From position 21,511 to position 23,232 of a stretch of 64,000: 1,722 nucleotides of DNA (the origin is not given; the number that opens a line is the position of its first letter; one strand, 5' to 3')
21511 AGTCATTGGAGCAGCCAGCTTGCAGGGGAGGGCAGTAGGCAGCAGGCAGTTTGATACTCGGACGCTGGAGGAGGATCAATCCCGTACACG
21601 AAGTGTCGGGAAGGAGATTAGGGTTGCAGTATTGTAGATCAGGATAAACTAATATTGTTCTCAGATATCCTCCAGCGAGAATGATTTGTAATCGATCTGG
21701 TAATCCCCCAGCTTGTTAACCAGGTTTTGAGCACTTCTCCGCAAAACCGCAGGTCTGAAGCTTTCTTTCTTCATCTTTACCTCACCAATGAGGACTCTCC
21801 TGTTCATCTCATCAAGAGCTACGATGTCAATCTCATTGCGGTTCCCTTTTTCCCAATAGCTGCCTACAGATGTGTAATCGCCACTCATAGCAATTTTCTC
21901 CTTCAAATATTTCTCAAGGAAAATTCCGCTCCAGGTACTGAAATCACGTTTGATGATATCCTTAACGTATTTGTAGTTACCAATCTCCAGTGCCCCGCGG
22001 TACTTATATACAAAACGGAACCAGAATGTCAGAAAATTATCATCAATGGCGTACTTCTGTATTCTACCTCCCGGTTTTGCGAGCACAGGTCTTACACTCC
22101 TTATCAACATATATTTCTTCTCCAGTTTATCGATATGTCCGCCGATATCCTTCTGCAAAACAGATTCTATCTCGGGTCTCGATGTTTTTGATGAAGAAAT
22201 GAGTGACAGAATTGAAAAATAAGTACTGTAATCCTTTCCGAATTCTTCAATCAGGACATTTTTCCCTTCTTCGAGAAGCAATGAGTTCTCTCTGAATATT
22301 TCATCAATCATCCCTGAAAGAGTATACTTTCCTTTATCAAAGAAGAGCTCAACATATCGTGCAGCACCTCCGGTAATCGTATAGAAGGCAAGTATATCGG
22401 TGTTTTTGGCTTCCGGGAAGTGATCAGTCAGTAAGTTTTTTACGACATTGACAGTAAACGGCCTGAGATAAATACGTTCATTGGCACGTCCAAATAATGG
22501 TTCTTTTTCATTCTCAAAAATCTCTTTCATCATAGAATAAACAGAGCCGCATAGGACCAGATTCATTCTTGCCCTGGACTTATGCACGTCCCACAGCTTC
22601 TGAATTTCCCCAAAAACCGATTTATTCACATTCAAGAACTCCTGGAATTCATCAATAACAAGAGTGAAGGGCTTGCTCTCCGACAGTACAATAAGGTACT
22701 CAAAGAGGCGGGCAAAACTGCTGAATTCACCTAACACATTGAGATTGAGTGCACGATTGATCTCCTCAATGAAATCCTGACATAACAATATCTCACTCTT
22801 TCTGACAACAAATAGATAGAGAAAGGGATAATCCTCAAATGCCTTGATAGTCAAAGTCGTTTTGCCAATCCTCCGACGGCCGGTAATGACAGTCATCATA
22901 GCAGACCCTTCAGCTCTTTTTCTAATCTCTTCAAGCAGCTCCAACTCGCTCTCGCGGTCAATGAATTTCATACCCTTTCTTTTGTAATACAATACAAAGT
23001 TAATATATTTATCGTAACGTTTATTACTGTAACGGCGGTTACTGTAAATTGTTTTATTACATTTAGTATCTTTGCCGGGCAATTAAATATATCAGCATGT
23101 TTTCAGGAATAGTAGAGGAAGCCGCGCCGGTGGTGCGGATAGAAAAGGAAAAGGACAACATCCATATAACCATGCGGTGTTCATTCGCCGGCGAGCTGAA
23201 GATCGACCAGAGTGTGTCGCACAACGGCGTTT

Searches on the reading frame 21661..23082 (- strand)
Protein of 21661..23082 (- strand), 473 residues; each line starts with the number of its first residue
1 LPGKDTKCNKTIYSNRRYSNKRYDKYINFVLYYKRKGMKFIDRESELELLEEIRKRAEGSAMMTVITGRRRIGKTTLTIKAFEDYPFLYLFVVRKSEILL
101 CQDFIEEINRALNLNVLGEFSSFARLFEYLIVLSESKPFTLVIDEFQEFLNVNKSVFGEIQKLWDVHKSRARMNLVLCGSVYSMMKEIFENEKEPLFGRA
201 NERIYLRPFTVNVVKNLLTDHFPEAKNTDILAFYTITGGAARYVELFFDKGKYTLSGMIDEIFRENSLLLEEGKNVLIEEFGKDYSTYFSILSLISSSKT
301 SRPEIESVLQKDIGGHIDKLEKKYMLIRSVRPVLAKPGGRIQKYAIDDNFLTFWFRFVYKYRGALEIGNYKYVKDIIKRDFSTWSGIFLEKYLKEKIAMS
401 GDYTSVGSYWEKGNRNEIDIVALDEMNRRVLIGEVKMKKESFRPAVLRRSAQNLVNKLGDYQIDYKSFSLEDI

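Call 23: search_protein_families(library=pfam, proteins=[window:21661-23082:-], max_evalue=0.001)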
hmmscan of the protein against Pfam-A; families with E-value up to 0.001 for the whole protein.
window:21661-23082:- (473 aa): 5 families
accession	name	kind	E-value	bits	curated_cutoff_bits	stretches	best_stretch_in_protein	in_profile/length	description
PF01637.24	ATPase_2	-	6.5e-17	62.5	33.2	1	40-245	1-223/225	ATPase domain predominantly from Archaea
PF03008.20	DUF234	-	1.3e-15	58.1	22.5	1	354-440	1-92/100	Archaea bacterial proteins of unknown function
PF13401.12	AAA_22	-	2.3e-08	34.9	27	1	60-180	4-123/130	AAA domain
PF13173.12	AAA_14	-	5.1e-08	33.4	27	1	63-210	4-124/129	AAA domain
PF13191.12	AAA_16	-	0.00032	21.7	32.6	0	40-151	2-146/167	AAA ATPase domain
